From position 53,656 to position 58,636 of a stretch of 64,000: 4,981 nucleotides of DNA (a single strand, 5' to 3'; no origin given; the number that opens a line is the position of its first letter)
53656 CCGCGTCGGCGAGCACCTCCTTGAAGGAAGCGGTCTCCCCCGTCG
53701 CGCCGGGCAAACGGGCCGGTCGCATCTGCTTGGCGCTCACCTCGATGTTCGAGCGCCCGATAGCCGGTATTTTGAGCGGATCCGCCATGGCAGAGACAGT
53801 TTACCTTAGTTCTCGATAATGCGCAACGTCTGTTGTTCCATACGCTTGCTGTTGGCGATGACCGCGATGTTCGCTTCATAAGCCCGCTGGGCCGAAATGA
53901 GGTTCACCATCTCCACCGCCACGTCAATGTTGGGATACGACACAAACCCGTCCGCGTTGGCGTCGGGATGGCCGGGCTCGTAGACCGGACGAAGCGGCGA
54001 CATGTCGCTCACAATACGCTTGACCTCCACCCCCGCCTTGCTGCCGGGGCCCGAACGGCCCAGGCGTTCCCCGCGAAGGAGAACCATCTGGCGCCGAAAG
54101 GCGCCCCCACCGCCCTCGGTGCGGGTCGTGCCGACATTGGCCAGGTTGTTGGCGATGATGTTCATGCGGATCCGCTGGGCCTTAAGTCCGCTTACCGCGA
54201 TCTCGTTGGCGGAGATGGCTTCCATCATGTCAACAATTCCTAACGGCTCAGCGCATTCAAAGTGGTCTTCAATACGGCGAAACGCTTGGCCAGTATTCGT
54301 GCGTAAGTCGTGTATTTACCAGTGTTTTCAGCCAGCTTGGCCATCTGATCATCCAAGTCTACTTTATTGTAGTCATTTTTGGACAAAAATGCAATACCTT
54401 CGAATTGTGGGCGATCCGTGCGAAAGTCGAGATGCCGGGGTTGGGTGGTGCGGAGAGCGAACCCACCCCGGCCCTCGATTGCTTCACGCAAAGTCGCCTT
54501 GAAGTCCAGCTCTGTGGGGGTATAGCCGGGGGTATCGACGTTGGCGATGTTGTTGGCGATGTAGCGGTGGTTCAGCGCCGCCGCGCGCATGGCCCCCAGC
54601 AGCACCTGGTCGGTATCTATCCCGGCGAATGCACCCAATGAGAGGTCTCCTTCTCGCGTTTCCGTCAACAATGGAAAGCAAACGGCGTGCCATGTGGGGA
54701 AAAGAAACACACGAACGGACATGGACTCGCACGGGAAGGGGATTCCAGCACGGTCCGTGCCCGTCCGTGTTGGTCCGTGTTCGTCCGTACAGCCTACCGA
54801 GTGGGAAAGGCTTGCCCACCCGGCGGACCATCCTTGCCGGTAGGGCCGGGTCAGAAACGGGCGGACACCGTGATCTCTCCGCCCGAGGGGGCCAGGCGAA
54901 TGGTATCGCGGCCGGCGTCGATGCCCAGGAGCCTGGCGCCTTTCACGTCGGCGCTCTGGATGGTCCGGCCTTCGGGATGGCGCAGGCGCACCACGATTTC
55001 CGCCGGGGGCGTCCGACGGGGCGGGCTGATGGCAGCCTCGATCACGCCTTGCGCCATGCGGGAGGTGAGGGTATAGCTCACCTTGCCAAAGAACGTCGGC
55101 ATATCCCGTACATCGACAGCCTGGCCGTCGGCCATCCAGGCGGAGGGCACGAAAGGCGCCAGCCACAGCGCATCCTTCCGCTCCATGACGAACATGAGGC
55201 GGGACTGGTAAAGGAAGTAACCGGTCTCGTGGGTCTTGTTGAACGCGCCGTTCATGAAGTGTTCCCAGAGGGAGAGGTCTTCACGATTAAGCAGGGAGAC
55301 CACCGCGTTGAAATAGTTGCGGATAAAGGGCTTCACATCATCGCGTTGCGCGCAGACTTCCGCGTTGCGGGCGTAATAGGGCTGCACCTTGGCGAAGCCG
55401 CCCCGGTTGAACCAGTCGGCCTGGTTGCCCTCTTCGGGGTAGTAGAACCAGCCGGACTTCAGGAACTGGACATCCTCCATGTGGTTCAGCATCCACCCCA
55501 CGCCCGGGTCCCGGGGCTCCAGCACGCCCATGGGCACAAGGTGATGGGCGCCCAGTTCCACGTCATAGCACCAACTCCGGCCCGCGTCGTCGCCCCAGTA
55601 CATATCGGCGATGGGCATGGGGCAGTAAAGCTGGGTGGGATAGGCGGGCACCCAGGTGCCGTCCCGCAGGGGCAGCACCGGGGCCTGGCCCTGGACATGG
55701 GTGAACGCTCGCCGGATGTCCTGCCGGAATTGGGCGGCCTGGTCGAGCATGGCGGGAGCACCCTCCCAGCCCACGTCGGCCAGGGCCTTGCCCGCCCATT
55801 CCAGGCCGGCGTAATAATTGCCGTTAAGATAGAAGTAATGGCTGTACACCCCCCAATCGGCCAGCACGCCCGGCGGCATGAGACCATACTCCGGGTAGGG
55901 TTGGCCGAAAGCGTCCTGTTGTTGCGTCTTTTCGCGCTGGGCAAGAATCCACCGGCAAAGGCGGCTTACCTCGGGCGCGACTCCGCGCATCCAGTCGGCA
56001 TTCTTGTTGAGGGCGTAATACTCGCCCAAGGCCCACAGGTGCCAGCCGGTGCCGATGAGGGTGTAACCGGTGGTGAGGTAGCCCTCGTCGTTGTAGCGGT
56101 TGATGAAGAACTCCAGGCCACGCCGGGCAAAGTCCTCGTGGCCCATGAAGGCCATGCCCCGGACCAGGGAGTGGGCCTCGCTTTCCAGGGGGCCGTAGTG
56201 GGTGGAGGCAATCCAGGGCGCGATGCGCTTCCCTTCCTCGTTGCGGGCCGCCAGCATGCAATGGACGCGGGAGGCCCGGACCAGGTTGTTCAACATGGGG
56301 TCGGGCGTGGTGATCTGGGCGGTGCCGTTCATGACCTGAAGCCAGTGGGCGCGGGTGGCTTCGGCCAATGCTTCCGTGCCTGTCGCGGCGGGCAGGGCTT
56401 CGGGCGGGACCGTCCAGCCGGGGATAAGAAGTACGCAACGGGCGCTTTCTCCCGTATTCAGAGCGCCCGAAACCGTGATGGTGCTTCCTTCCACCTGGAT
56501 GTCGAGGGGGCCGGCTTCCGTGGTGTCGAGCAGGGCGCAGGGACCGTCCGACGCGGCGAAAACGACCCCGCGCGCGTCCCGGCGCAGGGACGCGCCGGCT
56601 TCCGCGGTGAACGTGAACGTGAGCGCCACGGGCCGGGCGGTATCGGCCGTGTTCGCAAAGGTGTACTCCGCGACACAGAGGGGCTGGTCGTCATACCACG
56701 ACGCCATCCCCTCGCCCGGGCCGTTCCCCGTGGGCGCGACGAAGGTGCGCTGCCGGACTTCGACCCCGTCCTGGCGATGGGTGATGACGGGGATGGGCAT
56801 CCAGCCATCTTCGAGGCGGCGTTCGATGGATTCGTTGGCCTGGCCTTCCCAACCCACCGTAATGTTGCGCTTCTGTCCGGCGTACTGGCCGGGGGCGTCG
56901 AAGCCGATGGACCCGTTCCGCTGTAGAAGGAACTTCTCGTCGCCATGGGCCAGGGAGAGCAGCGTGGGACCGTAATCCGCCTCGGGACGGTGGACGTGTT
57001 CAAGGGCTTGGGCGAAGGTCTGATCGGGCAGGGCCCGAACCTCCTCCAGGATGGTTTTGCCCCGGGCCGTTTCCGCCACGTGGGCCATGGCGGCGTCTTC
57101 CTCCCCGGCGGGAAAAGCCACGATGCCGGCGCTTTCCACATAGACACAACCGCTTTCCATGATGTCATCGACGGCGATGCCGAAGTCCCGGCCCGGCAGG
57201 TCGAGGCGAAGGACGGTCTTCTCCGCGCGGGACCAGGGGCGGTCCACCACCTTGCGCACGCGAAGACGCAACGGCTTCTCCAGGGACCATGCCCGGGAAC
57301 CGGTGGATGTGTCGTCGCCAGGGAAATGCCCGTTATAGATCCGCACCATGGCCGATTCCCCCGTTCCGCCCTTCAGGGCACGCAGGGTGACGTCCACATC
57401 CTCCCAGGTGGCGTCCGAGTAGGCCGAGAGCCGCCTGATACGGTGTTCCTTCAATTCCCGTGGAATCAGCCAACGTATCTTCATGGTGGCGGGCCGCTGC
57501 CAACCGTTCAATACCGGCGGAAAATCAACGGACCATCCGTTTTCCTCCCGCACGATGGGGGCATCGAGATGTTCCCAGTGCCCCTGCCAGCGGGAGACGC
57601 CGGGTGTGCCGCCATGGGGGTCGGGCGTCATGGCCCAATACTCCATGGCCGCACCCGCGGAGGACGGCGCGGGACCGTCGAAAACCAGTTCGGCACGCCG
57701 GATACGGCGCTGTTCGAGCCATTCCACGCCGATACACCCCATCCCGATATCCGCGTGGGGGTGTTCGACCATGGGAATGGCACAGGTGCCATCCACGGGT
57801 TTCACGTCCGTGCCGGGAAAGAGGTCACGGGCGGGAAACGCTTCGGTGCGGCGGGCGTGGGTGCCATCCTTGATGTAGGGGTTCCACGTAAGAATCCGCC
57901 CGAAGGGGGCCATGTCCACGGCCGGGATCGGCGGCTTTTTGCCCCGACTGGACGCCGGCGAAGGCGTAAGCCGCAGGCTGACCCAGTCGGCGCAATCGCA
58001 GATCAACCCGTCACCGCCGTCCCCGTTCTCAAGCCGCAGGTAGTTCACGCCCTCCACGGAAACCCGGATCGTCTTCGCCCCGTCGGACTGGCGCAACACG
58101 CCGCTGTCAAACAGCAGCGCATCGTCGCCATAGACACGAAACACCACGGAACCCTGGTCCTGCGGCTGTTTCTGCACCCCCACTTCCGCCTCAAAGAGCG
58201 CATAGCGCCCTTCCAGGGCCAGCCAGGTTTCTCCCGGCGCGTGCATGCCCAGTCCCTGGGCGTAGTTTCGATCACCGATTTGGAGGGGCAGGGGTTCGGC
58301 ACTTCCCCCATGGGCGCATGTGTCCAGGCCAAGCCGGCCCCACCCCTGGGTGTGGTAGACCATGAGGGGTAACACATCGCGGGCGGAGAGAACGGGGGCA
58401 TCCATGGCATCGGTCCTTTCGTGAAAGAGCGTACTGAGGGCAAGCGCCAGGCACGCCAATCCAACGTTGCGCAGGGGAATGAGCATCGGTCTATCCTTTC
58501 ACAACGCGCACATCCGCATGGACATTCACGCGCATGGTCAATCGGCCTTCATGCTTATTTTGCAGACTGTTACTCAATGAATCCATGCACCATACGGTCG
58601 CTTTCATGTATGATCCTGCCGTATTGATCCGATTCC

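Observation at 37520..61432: Two same-orientation copies of a structured approximately 180-nt repeat bracket the 23.5-kb flagellar/GH segment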

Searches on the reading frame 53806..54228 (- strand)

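Call 42: search_protein_families(library=pfam, proteins=[window:53806-54228:-], max_evalue=0.01)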
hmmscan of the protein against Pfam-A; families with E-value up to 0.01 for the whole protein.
window:53806-54228:- (140 aa): 2 families
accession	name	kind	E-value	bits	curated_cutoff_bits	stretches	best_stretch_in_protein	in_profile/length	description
PF06429.18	Flg_bbr_C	-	3.9e-14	52.3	23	1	93-137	2-46/46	Flagellar basal body rod FlgEFG protein C-terminal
PF00460.25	Flg_bb_rod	-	3.6e-09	36.8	20.7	1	10-35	3-28/31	Flagella basal body rod protein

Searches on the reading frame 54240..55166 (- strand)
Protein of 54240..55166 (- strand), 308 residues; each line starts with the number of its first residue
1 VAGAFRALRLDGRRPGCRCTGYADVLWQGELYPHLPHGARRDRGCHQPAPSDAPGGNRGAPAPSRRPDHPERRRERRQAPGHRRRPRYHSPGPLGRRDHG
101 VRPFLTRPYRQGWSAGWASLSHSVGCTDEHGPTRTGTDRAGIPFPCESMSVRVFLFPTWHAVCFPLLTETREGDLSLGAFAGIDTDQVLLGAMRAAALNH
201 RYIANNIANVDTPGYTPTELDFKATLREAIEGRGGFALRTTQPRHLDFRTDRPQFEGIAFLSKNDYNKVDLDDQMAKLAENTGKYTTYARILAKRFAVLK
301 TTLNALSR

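Call 42: search_protein_families(library=pfam, proteins=[window:54240-55166:-], max_evalue=0.01)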
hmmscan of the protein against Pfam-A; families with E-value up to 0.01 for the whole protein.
window:54240-55166:- (308 aa): 1 family
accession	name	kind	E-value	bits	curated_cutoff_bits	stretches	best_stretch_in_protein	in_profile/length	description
PF00460.25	Flg_bb_rod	-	4e-06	27.1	20.7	1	188-216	3-31/31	Flagella basal body rod protein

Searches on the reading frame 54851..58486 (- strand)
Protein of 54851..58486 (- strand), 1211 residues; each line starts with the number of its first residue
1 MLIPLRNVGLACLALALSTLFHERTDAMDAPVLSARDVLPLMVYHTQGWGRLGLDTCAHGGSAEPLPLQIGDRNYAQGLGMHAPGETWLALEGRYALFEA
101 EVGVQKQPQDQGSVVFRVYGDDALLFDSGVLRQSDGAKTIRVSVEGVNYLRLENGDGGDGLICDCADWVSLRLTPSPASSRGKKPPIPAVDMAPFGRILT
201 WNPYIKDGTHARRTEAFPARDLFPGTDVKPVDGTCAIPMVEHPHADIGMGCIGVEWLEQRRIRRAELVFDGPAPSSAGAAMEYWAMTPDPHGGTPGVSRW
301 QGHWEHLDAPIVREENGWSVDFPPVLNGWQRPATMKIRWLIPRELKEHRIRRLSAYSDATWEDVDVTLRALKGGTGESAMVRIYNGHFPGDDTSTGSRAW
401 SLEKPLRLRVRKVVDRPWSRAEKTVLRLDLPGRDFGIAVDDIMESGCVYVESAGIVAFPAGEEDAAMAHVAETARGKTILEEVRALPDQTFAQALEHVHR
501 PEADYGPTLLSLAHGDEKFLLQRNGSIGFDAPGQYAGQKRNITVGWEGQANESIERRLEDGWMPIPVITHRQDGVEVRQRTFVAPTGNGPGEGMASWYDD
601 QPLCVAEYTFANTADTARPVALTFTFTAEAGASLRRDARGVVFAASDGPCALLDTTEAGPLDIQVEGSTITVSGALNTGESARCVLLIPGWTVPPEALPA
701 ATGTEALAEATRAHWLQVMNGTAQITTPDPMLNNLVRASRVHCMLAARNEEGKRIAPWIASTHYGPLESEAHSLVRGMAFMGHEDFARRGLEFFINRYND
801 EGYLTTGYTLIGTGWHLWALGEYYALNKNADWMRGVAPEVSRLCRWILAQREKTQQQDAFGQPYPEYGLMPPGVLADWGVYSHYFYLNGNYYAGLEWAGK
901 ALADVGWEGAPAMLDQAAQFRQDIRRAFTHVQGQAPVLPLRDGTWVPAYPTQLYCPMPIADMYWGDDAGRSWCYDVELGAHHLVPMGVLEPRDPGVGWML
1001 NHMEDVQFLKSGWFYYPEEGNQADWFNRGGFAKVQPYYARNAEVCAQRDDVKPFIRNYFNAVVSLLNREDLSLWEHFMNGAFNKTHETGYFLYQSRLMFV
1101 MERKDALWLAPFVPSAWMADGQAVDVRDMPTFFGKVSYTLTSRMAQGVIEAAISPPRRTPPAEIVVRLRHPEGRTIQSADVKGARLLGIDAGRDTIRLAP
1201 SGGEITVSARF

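Call 14: search_protein_families(library=pfam, proteins=[window:54851-58486:-])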
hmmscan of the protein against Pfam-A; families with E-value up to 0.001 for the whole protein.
window:54851-58486:- (1211 aa): 1 family
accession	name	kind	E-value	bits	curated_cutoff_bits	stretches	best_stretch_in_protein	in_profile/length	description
PF08305.17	NPCBM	-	2.2e-30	105.9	23.9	1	44-174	12-137/137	NPCBM/NEW2 domain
